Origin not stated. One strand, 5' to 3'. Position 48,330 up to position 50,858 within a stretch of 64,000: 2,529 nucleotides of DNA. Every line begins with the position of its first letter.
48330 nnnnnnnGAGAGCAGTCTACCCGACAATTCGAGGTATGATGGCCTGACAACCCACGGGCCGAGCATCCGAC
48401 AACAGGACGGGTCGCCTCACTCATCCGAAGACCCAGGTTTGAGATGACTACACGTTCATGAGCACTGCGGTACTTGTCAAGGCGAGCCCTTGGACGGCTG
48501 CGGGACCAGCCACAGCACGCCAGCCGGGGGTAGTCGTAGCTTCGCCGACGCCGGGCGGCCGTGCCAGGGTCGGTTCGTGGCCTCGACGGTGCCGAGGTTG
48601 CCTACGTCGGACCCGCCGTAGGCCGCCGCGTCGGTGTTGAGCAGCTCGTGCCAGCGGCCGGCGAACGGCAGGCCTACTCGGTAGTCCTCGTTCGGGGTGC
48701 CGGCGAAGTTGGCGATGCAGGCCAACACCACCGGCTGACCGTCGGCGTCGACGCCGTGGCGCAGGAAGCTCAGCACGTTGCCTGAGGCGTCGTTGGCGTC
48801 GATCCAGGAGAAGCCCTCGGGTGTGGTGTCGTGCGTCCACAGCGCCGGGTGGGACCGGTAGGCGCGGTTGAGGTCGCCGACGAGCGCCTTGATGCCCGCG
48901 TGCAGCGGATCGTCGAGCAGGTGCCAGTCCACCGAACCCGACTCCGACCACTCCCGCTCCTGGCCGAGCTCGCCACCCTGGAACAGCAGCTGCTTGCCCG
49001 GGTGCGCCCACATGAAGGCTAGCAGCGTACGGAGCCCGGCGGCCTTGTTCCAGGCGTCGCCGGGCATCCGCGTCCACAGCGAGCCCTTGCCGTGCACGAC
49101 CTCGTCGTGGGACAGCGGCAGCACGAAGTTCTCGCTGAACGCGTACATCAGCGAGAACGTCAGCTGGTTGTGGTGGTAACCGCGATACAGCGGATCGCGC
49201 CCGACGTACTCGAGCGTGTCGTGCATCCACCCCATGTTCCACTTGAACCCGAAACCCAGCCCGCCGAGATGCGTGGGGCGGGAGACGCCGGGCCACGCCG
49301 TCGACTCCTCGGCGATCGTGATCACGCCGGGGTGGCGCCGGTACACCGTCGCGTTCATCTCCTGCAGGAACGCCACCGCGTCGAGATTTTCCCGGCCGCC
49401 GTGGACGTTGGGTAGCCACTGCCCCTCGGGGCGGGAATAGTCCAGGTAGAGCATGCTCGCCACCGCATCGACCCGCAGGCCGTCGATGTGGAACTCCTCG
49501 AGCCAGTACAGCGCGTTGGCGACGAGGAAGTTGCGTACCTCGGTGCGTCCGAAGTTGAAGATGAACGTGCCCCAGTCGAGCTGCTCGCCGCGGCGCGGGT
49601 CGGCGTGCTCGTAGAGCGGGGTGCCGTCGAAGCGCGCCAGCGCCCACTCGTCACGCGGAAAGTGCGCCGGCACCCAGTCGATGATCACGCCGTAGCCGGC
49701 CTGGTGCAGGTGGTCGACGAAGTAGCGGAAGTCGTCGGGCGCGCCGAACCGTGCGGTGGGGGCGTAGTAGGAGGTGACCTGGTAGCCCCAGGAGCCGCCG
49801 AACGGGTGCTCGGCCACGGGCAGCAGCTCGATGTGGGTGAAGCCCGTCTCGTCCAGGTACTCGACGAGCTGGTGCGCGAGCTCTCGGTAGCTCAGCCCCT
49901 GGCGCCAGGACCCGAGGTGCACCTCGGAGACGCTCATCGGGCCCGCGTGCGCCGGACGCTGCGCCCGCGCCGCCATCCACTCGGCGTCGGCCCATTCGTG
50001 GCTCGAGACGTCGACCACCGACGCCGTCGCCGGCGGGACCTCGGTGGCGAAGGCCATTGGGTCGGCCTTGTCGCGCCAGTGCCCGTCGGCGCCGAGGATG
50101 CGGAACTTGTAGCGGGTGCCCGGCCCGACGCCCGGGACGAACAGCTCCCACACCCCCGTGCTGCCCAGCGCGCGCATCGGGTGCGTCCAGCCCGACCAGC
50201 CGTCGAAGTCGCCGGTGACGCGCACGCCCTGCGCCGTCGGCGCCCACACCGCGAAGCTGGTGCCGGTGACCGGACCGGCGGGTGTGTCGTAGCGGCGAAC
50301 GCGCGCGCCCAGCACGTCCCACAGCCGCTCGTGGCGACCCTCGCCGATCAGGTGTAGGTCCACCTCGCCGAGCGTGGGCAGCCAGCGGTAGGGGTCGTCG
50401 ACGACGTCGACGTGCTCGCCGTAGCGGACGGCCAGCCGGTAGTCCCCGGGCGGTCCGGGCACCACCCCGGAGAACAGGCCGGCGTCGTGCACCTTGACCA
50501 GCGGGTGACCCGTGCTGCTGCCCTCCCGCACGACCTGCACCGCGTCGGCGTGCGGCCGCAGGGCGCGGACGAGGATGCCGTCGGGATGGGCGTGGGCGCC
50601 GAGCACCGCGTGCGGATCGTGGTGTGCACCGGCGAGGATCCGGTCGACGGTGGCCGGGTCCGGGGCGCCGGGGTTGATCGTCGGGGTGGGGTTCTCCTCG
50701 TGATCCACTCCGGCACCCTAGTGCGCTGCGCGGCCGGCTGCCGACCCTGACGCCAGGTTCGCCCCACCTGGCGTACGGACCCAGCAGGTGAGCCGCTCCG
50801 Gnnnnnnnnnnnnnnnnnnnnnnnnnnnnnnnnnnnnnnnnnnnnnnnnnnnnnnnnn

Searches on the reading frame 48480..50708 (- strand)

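Call 19: search_protein_families(library=pfam, proteins=[window:48480-50708:-], max_evalue=0.01)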
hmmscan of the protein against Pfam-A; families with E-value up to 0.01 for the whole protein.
window:48480-50708:- (743 aa): 4 families
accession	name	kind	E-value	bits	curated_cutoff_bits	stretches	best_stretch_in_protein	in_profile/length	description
PF22019.2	GlgB_N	-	2.7e-30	104.7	27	1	18-107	2-94/94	alpha-1,4-glucan branching enzyme GlgB, N-terminal domain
PF02922.24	CBM_48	-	6.2e-27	94.2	22.4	1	140-219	9-83/83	Carbohydrate-binding module 48 (Isoamylase N-terminal domain)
PF02806.24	Alpha-amylase_C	-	3.1e-24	85.6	21.2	1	635-736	1-94/95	Alpha amylase, C-terminal all-beta domain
PF00128.31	Alpha-amylase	-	2.2e-15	57.3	22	2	282-351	25-93/446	Alpha amylase, catalytic domain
